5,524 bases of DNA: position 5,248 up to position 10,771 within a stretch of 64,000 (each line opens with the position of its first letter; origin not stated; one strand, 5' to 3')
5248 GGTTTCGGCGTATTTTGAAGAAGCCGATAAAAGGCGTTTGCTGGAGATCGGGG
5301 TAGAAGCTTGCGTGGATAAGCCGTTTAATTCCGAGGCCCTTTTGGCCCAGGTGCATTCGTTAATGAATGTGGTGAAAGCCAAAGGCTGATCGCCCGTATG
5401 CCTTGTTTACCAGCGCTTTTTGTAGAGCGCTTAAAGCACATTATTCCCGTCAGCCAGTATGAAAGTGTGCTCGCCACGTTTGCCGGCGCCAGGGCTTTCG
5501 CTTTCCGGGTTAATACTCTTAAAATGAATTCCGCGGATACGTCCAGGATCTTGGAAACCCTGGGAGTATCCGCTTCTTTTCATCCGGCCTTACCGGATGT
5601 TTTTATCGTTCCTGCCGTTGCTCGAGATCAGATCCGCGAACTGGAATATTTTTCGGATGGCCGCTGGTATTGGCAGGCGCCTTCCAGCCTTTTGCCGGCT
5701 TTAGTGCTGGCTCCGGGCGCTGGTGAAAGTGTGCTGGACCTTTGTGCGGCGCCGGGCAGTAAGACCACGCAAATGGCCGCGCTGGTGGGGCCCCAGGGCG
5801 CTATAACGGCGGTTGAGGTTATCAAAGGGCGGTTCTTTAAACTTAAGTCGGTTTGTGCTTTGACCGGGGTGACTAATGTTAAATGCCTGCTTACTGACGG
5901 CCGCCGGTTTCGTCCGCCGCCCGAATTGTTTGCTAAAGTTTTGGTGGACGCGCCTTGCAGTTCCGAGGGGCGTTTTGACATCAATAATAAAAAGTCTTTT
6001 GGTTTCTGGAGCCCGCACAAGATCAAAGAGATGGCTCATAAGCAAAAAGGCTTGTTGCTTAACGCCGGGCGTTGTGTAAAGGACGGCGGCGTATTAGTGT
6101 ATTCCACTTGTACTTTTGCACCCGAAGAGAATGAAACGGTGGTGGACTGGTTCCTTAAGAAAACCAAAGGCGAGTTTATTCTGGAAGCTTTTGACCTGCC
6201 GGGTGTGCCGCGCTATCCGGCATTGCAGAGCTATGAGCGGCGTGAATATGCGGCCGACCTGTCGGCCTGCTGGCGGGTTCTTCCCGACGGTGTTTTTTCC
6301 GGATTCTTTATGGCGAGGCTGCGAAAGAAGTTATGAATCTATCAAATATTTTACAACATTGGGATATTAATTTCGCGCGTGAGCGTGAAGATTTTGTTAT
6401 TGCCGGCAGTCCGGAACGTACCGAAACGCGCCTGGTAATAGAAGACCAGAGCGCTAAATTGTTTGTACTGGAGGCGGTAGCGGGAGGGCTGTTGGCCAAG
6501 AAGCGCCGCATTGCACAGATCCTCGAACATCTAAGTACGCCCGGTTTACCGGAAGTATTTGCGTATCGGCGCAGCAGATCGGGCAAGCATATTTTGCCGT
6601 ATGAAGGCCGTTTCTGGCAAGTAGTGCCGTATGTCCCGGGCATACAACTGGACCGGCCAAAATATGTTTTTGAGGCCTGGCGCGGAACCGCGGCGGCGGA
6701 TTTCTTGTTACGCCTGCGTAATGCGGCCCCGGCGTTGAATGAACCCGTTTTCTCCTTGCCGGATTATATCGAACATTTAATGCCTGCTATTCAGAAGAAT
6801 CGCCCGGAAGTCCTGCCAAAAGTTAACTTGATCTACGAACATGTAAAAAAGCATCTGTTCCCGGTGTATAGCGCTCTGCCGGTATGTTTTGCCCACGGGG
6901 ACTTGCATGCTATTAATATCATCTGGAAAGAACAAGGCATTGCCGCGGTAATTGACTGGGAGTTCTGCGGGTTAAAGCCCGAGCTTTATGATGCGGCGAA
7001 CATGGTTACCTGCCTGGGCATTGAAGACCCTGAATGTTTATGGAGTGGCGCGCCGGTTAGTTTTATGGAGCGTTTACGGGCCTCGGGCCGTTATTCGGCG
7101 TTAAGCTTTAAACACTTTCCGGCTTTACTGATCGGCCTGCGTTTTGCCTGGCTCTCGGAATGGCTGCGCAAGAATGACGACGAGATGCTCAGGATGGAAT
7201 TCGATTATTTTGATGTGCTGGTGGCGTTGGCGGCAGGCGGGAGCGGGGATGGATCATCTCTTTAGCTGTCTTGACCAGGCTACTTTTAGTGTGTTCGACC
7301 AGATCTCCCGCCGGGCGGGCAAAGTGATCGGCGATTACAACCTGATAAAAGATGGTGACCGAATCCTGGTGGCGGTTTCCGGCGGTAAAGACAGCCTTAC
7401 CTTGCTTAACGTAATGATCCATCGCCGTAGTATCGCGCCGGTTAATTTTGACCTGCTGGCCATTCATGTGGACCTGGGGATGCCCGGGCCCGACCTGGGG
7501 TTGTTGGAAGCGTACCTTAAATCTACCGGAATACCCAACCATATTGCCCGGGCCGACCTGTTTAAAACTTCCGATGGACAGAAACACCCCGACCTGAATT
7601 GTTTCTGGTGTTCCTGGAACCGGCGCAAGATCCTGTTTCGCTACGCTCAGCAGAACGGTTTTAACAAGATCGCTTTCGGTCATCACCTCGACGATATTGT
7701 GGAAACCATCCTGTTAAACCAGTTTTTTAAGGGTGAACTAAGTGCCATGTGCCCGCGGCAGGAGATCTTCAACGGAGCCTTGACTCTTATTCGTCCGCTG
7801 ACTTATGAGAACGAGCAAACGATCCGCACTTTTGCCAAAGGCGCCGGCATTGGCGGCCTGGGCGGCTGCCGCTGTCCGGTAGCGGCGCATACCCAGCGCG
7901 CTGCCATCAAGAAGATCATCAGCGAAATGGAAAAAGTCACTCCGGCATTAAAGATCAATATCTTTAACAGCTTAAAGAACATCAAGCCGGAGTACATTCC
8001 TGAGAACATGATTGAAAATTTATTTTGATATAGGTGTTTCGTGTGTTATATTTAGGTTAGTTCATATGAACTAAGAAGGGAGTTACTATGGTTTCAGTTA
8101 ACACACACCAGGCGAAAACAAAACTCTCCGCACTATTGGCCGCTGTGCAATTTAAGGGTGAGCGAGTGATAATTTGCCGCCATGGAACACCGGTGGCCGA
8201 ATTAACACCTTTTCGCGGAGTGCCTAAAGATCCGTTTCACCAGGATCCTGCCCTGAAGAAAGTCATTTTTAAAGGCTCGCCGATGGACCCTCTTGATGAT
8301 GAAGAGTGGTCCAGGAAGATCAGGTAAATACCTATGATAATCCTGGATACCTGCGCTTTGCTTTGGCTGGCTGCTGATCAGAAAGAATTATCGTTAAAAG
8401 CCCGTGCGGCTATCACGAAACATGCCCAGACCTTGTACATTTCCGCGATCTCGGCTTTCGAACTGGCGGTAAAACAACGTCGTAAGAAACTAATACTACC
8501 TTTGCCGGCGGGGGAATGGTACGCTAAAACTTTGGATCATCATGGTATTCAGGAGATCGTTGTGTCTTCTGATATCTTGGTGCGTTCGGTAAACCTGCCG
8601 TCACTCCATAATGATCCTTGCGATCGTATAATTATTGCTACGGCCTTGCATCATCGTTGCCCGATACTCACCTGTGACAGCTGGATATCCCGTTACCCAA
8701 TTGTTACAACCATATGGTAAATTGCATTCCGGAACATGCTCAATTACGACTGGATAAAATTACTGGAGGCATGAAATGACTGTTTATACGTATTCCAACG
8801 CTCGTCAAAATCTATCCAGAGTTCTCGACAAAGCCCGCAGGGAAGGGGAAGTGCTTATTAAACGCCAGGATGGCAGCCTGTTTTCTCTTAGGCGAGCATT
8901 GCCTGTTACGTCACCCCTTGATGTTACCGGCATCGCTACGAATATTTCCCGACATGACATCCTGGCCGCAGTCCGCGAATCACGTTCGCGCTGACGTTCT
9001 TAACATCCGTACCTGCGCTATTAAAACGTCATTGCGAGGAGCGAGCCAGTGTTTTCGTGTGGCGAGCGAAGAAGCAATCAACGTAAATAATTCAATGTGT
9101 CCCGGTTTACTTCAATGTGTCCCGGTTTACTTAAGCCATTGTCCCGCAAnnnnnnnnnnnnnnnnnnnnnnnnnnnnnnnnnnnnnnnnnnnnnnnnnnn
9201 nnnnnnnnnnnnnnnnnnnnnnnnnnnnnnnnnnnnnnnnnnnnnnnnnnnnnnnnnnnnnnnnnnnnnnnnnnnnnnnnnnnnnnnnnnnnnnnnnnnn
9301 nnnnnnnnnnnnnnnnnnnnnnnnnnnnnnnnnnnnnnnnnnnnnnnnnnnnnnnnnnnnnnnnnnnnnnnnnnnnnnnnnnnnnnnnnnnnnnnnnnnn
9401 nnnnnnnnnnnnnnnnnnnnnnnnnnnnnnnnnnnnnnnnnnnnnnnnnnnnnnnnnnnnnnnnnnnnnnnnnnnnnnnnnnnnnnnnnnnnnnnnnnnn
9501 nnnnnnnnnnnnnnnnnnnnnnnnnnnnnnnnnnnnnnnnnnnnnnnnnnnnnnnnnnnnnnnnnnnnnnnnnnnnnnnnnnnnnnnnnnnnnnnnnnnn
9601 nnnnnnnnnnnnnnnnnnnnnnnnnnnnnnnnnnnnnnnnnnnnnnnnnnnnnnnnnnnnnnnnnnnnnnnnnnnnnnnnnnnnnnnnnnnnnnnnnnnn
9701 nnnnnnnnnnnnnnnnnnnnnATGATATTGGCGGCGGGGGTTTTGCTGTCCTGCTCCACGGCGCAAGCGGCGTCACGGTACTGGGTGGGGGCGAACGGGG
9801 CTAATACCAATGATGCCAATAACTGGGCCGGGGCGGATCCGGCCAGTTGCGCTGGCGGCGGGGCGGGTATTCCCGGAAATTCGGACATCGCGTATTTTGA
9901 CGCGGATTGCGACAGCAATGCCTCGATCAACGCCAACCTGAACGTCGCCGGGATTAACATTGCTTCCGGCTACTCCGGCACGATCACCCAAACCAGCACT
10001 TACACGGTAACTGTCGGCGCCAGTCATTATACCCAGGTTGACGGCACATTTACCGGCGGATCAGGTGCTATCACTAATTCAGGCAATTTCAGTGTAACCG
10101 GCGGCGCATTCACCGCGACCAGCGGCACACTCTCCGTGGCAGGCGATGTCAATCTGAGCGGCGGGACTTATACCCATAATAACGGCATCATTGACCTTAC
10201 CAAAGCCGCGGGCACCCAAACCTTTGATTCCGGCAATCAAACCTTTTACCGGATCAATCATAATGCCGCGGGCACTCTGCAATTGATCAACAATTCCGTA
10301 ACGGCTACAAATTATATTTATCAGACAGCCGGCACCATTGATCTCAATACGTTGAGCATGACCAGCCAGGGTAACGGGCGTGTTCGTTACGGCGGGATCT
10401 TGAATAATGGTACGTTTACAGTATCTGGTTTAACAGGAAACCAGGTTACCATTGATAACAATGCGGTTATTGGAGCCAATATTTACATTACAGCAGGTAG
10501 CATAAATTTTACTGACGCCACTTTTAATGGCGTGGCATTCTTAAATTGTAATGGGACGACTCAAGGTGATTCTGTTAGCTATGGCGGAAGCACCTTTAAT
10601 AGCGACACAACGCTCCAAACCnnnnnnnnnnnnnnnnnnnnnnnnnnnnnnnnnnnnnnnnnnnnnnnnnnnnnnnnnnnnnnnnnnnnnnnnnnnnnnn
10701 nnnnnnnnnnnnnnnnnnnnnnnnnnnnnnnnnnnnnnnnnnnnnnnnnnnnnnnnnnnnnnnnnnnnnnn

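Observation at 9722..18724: About 3000-aa secreted repeat protein rich in FxxN motifs, a predicted beta-helical adhesin or surface fibre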

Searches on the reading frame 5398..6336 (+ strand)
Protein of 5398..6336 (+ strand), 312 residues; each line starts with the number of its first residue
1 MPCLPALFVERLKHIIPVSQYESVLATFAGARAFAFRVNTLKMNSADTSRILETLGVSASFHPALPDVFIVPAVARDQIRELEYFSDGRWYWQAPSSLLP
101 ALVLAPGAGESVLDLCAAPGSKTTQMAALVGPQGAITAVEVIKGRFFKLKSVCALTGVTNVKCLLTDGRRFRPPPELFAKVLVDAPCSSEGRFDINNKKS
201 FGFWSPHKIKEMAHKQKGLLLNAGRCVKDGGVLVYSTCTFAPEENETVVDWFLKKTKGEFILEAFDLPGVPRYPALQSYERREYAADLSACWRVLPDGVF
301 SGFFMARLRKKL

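Call 11: search_protein_families(library=pfam, proteins=[window:5398-6336:+], max_evalue=0.001)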
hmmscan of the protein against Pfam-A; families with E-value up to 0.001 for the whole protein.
window:5398-6336:+ (312 aa): 3 families
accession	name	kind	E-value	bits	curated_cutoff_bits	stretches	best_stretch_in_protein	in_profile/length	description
PF01189.24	Methyltr_RsmB-F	-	2.1e-39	135.7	27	1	102-269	2-169/199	16S rRNA methyltransferase RsmB/F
PF17125.10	Methyltr_RsmF_N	-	2.2e-06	28.4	34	1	4-95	1-86/86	N-terminal domain of 16S rRNA methyltransferase RsmF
PF22458.1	RsmF-B_ferredox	-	1.9e-05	25.2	27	1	5-70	2-66/74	Methyltr_RsmF/B-like, ferredoxin-like domain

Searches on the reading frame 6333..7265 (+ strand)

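Call 11: search_protein_families(library=pfam, proteins=[window:6333-7265:+], max_evalue=0.001)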
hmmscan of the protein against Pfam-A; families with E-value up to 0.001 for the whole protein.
window:6333-7265:+ (310 aa): 2 families
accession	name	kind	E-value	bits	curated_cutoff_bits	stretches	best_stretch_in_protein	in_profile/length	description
PF01636.29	APH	-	9.4e-21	75.1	23.2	1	50-230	30-215/239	Phosphotransferase enzyme family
PF01633.27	Choline_kinase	-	1.8e-05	24.7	29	1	169-225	149-204/300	Choline/ethanolamine kinase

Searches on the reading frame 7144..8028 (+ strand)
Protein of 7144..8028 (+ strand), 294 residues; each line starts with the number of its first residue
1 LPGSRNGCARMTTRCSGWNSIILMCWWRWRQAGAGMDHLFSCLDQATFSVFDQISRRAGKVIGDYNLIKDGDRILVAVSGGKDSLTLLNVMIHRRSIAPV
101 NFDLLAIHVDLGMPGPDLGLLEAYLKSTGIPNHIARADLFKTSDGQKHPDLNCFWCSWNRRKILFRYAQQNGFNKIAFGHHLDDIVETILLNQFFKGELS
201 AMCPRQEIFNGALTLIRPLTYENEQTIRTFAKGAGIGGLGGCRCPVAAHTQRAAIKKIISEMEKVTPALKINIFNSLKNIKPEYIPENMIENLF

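Call 11: search_protein_families(library=pfam, proteins=[window:7144-8028:+], max_evalue=0.001)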
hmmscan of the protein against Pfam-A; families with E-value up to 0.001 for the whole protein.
window:7144-8028:+ (294 aa): 1 family
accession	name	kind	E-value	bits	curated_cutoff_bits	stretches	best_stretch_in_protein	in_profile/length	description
PF01171.26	ATP_bind_3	-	5.8e-16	59.2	27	1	74-236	2-161/182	PP-loop family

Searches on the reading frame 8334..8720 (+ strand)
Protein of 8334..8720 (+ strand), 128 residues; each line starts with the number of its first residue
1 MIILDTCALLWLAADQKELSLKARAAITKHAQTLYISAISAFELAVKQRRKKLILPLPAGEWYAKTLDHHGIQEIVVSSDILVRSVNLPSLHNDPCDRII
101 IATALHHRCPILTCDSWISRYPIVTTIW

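Call 11: search_protein_families(library=pfam, proteins=[window:8334-8720:+], max_evalue=0.001)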
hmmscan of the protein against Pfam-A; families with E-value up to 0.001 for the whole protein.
window:8334-8720:+ (128 aa): 1 family
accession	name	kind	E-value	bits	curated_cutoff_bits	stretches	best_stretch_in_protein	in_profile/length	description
PF01850.27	PIN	-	2.9e-14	54.2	23.6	1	2-121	1-117/120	PIN domain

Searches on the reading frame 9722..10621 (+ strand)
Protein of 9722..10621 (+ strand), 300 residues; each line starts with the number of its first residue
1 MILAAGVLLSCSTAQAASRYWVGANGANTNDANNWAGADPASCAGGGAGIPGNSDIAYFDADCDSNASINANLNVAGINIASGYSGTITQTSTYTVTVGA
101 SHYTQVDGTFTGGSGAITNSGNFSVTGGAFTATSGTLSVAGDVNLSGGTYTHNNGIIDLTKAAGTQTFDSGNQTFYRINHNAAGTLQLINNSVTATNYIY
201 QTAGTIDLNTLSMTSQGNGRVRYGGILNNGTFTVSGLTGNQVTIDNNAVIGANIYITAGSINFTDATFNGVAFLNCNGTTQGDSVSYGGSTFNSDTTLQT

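Call 72: search_protein_families(library=pfam, proteins=[window:9722-10621:+], max_evalue=1)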
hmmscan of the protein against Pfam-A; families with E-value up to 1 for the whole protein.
window:9722-10621:+ (300 aa): 1 family
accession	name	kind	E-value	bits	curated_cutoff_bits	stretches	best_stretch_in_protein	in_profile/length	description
PF14602.12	Hexapep_2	-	0.044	13.9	27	1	242-258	18-34/34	Hexapeptide repeat of succinyl-transferase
